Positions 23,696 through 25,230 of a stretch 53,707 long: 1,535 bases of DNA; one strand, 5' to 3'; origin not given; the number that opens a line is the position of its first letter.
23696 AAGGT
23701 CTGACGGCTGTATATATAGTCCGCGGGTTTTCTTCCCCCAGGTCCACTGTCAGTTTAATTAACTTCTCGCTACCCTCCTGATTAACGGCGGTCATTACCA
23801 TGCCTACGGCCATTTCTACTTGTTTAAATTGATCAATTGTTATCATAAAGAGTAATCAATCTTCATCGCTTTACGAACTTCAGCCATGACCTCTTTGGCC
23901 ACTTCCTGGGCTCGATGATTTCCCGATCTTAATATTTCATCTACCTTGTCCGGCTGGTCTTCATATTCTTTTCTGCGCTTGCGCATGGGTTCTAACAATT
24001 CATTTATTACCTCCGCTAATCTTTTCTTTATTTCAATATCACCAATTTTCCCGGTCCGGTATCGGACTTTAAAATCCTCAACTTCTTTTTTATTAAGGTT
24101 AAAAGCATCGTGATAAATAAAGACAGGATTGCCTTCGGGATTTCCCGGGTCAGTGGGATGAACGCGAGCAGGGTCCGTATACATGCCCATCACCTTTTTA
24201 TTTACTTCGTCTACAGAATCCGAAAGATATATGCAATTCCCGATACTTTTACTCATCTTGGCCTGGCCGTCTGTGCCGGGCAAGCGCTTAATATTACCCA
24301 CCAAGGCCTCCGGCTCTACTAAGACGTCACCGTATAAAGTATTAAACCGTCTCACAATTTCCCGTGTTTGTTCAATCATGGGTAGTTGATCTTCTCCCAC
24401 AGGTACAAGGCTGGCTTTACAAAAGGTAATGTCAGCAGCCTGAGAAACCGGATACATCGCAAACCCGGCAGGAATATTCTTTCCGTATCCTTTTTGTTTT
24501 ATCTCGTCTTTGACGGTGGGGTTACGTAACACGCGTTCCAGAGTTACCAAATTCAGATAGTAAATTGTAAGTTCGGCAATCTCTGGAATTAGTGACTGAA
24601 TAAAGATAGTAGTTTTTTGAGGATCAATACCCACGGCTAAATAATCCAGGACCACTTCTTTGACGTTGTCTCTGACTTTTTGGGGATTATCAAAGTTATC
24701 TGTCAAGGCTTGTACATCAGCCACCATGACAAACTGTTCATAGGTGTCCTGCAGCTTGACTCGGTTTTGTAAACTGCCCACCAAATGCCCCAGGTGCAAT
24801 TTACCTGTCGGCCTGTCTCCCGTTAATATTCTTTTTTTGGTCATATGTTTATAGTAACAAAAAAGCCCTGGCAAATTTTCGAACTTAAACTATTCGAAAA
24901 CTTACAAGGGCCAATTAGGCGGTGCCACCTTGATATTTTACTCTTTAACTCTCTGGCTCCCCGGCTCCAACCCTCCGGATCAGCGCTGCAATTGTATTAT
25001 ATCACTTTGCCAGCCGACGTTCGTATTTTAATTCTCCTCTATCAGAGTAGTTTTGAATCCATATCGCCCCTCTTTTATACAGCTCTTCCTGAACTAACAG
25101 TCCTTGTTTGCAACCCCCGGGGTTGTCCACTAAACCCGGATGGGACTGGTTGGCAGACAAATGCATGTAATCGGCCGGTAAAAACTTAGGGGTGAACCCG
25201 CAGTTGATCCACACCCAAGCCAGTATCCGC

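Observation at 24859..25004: Compact T-box-like riboswitch with a UGGC bulge and a UGG specifier candidate in the trpS leader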

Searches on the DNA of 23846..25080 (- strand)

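Call 4: search_rna_families(source=window, start=24780, end=25080, threshold=evalue, max_evalue=10, show_alignments=4)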
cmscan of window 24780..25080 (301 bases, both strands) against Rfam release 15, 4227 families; matches with E-value up to 10: 3.
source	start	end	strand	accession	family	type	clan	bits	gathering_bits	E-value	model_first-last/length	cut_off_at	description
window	24860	24931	-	RF02438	SpF51_sRNA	Gene; sRNA;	-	15.7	50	2.4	1-45/45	no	Streptococcus sRNA SpF51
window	25015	25080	-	RF00342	snoZ40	Gene; snRNA; snoRNA; CD-box;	-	14.9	50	3.3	5-73/73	5'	Small nucleolar RNA Z40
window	24799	24911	+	RF02822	Srn266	Gene; sRNA;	-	14.5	63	6.8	1-112/112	no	Streptococcus RNA 266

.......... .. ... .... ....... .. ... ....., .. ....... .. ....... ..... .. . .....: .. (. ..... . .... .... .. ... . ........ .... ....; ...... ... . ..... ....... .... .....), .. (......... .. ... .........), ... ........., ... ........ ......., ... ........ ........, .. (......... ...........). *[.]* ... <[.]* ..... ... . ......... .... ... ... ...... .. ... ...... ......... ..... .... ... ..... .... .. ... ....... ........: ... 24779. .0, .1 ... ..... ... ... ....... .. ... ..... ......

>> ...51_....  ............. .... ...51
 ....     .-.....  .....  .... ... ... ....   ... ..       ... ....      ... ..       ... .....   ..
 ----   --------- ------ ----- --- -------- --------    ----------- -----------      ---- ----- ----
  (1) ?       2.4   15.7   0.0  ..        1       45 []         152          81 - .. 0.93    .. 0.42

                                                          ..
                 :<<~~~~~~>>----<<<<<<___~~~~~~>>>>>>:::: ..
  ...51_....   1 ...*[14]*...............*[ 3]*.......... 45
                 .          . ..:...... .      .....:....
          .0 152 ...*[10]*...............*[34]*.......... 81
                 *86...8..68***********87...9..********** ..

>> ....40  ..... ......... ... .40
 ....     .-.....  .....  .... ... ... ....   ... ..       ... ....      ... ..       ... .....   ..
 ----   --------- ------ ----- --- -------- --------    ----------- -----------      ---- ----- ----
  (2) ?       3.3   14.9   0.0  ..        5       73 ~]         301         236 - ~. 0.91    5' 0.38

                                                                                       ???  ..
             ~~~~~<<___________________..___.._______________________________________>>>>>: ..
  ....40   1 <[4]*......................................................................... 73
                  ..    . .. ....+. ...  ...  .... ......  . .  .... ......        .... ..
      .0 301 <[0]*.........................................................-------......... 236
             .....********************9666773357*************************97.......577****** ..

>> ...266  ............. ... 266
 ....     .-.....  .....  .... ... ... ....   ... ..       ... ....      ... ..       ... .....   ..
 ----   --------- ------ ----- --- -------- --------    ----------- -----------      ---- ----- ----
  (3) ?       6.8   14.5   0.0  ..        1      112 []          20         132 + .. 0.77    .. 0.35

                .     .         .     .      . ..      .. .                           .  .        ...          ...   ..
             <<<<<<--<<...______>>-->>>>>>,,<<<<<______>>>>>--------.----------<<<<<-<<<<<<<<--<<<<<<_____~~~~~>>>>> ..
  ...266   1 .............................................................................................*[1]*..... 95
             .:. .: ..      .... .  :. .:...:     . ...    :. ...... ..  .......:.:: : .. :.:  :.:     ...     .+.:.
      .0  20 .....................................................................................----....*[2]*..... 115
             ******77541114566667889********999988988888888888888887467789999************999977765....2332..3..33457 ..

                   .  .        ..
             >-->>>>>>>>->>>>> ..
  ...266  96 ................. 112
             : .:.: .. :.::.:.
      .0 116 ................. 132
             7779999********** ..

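Call 37: build_rna_model(alignment_id=A3, structure=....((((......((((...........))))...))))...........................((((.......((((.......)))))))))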
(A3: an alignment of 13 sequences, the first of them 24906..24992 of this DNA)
Model R1 built from alignment A3 (13 sequences, 97 columns); structure: as given.
model positions 90; base pairs 16; branch points 1; effective number of sequences 2.06; information 0.633 bits per position. Calibrated on 0.2 Mb of random sequence (short: E-values are rough).
structure used (alignment columns):
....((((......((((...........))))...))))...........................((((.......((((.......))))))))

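Call 38: search_with_rna_model(model_id=R1, sources=[window, L001, L002, L003, L004, L005, L006, L007, L008, L009, L010, L011, L012, L013, L014, L015, L016, L017, L018, L019, L020, L021, L022, L023, L024, L025, L026, L027, L028, L029, L030, L031, L032, L033, L034, L035, L036, L037, L038, L039, L040, L041, L042, L043, L044, L045, L046, L047, L048, L049, L050, L051, L052, L053, L054, L055, L056, L057, L058, L059, L060, L061, L062, L063, L064, L065, L066, L067, L068, L069, L070, L071, L072, L073, L074, L075, L076, L077, L078, L079, L080], max_evalue=1, show_alignments=6)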
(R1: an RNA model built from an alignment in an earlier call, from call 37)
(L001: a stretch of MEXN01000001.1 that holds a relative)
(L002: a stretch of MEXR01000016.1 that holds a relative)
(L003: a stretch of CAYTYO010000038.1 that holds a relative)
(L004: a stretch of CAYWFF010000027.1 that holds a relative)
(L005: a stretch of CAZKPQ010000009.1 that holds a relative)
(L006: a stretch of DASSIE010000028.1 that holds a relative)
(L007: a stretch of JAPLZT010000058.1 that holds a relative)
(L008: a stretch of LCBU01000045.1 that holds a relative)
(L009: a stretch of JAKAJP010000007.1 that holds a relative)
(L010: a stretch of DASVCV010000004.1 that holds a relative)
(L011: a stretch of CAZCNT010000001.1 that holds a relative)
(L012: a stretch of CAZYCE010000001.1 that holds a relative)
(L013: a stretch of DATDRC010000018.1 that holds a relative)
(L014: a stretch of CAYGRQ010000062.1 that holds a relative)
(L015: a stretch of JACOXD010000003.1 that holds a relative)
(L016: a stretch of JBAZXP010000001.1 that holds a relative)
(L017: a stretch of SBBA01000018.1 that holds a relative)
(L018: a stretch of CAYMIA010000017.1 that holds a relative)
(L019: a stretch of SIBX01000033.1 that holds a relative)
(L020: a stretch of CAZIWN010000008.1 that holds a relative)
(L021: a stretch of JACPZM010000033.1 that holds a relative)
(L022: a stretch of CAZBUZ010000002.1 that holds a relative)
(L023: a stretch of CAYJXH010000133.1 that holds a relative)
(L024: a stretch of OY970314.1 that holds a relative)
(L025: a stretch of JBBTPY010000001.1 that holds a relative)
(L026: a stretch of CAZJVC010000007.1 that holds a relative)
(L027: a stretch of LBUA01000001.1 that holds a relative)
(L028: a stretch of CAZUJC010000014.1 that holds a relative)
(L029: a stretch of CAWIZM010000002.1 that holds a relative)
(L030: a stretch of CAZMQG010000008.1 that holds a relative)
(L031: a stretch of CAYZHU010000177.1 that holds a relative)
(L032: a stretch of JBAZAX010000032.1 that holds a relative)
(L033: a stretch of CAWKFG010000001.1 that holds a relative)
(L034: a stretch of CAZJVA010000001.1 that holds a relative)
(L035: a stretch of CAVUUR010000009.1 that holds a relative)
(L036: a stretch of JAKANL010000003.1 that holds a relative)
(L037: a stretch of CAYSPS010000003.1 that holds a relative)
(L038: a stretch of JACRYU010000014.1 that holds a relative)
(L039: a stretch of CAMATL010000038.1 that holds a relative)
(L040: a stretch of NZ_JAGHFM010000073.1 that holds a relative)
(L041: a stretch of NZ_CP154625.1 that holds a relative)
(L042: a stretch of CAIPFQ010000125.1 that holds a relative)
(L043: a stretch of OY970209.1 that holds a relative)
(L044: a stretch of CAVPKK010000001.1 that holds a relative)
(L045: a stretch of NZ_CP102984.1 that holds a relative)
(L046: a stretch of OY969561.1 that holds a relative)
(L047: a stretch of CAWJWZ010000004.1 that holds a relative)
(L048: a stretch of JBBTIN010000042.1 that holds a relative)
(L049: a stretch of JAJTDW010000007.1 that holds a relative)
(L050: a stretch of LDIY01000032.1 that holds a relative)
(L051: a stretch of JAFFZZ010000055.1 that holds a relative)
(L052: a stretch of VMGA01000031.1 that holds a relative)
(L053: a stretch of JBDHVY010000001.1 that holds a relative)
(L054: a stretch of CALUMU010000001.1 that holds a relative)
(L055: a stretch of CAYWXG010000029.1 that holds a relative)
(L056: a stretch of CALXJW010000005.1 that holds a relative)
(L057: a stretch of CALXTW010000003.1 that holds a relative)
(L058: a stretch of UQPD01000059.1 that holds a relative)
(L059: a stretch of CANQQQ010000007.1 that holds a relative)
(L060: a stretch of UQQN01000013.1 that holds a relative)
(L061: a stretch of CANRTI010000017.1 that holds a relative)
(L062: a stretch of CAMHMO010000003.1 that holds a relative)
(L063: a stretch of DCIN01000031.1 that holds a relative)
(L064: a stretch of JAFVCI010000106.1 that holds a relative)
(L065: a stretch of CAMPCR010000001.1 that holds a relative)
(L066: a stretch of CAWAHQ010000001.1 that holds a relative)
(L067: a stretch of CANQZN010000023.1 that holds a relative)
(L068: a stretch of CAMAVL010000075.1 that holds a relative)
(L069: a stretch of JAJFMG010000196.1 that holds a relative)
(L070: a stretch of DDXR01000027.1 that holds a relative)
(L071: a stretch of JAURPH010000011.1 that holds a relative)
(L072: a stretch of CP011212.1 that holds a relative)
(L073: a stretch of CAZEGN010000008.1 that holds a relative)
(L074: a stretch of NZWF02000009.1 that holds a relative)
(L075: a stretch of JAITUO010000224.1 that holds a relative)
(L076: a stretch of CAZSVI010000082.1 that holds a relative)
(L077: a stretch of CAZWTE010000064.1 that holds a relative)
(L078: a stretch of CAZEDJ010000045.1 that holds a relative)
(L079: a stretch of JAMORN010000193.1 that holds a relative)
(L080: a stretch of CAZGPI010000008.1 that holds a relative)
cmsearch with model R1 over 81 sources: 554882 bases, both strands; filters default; matches with E-value up to 1: 16.
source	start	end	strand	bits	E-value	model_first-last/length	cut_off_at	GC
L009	2373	2459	+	84.8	4.1e-16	1-90/90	no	0.52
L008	1937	2043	+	80.1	4.3e-15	1-90/90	no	0.47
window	24906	24992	-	73.3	1.4e-13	1-90/90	no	0.54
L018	2381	2467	+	62.7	3.2e-11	1-90/90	no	0.38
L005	2810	2956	+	32.2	0.00019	1-90/90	no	0.54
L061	6704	6799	+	32.1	0.0002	1-90/90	no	0.33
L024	1197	1266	+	27.6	0.002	1-90/90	no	0.53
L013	65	141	+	24.4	0.0099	1-90/90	no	0.47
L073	2887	2962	+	23.1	0.02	1-90/90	no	0.49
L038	2847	2921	+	22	0.035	1-90/90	no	0.36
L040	390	462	+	21.1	0.055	1-90/90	no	0.34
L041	2852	2927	+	20.2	0.088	1-90/90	no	0.37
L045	2670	2744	+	19.5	0.12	1-90/90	no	0.36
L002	2112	2187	+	19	0.16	1-90/90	no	0.49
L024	1330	1399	+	16.3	0.64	1-90/90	no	0.5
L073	2784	2869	+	15.9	0.76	1-90/90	no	0.47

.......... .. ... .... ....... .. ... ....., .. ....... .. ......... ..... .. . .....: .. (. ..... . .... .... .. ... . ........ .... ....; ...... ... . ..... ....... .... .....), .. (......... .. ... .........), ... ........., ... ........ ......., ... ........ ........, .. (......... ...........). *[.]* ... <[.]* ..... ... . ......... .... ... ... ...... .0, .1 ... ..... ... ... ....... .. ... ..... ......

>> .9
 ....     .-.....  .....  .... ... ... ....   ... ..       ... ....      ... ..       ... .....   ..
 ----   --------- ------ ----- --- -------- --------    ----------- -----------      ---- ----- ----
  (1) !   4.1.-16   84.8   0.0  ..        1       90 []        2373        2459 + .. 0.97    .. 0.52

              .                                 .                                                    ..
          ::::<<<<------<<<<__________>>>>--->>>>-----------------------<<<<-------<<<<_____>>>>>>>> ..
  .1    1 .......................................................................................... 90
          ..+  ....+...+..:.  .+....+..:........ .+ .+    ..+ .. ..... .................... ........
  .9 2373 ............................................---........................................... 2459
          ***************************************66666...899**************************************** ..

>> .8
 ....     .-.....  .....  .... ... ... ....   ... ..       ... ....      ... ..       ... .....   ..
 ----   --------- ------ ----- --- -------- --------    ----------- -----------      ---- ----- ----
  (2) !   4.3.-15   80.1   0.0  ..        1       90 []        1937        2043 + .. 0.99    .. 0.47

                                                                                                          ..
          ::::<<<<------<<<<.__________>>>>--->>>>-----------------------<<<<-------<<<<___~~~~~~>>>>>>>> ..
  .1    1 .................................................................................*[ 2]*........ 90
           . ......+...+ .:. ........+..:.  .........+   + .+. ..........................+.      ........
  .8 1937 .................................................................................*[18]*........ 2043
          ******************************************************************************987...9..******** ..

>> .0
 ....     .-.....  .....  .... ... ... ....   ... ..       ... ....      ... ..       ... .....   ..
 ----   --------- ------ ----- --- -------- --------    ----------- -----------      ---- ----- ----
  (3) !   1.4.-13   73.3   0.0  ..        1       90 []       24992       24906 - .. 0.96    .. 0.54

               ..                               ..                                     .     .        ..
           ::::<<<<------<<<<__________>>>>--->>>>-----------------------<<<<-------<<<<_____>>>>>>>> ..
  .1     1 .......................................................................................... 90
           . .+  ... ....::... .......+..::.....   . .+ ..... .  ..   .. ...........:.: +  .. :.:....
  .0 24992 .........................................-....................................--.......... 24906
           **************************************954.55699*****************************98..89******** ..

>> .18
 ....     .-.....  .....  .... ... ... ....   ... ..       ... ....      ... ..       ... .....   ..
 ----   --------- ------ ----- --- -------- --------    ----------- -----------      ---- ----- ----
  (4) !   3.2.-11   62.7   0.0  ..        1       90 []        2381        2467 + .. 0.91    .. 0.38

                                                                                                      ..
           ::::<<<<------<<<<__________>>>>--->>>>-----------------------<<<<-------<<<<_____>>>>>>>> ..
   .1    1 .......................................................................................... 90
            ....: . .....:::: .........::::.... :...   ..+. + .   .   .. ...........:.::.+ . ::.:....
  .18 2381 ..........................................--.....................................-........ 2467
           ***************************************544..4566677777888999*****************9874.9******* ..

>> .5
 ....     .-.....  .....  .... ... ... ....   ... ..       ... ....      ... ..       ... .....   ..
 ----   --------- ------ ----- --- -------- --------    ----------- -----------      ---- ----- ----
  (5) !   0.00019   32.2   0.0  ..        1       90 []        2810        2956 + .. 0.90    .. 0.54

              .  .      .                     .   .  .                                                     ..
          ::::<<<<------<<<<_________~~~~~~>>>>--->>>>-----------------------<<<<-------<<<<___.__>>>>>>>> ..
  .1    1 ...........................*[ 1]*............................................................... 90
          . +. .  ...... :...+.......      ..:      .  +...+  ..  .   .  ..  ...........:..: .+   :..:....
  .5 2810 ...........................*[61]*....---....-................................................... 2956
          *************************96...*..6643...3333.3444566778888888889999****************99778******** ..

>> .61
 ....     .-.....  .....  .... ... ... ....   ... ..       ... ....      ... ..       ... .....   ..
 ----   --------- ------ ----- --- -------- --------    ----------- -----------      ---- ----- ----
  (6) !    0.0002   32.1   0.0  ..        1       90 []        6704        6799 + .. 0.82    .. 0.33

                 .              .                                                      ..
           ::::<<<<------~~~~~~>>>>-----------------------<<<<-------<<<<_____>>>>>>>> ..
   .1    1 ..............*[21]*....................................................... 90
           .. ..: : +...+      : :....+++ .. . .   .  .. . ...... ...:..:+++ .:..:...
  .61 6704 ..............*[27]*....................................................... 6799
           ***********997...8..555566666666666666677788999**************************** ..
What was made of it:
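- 24954..24988 (-): Ultrashort Stem I. Basal pairs G24986-C24956 and C24985-G24957, a 3-nt bulge GCU, and tandem G.A/A.G (24981-24980 with 24959-24958), together forming a K-turn-like base. Upper helix CCGG 24978-24975 with CCGG 24964-24961, and a 10-nt terminal loop. In the window, the two outer basal pairs seen in relatives are mismatched (A.C, C.A; call 38 alignment).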

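Call 42: search_with_rna_model(model_id=R1, sources=[window, L005, L008, L009, L018, L024, L073, L081, L082, L083, L084, L085, L087, L088, L089, L090, L092, L093, L094, L095, L096, L098, L100, L101, L102, L103, L105, L106, L107, L108, L110, L111], max_evalue=0.01, make_alignment=true)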
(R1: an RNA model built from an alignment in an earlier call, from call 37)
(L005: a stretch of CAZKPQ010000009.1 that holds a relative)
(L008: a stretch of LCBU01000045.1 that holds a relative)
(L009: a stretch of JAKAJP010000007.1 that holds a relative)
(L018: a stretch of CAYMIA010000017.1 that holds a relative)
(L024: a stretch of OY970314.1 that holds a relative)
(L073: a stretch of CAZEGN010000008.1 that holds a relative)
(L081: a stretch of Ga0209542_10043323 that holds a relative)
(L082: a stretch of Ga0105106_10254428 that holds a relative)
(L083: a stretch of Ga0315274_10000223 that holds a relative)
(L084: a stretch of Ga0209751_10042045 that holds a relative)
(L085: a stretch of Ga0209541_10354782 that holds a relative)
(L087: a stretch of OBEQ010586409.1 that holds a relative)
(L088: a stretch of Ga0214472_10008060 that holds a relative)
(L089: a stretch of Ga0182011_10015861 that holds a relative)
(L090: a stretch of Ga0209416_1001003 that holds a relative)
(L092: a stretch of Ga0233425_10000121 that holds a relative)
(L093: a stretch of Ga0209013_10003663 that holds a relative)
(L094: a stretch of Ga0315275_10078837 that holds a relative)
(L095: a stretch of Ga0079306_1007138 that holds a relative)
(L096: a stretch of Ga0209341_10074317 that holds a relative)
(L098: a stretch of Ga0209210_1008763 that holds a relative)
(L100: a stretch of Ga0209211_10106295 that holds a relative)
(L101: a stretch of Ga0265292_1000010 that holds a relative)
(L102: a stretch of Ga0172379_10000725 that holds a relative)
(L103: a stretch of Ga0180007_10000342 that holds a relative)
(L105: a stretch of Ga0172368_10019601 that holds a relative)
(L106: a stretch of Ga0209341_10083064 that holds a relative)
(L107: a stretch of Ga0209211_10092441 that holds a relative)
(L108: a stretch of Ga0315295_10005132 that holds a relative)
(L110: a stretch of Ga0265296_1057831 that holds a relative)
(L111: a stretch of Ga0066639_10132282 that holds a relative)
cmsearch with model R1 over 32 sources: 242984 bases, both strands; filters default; matches with E-value up to 0.01: 32.
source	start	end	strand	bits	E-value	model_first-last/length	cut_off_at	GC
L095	567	657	-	100.7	5.1e-20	1-90/90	no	0.45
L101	2993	3085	+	98.2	1.9e-19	1-90/90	no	0.44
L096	1406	1496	-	96.3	4.9e-19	1-90/90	no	0.54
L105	5323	5412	-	95.6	6.9e-19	1-90/90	no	0.42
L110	319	409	+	94.3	1.3e-18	1-90/90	no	0.46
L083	10550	10639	-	92.4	3.6e-18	1-90/90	no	0.5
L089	2693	2779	-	88.9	2.1e-17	1-90/90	no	0.49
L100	1072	1166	-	88.5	2.7e-17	1-90/90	no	0.45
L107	1160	1248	-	87.4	4.6e-17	1-90/90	no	0.51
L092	2095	2180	+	87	5.5e-17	1-90/90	no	0.45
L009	2373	2459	+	84.8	1.8e-16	1-90/90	no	0.52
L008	1937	2043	+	80.1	1.9e-15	1-90/90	no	0.47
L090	5323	5429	+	80.1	1.9e-15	1-90/90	no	0.47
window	24906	24992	-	73.3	6.3e-14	1-90/90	no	0.54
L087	7583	7669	-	71.5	1.5e-13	1-90/90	no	0.47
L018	2381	2467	+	62.7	1.4e-11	1-90/90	no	0.38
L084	180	284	-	50.8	6.1e-09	1-90/90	no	0.57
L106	1167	1271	-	50.8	6.1e-09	1-90/90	no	0.57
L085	836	939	-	47.6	3.1e-08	1-90/90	no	0.6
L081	5870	5971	-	45.8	7.9e-08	1-90/90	no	0.58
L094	2927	3029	+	42.1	5.2e-07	1-90/90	no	0.57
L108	2482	2584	+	41.7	6.3e-07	1-90/90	no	0.54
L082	1147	1256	-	39.7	1.8e-06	1-90/90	no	0.35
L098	152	257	+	39.6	1.8e-06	1-90/90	no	0.56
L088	3767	3868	-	38.6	3.2e-06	1-90/90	no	0.56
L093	7475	7581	-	38.2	3.9e-06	1-90/90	no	0.44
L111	497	606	-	37.1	6.7e-06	1-90/90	no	0.37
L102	6580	6689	-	36.1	1.1e-05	1-90/90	no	0.36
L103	2007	2121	-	35.4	1.6e-05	1-90/90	no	0.45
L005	2810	2956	+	32.2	8.2e-05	1-90/90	no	0.54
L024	1197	1266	+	27.6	0.00086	1-90/90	no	0.53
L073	2887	2962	+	23.1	0.0086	1-90/90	no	0.49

Alignment A4: 32 matches aligned to the model, 245 columns, each read 5' to 3' on its own strand. Consensus structure (alignment columns), stored with it:
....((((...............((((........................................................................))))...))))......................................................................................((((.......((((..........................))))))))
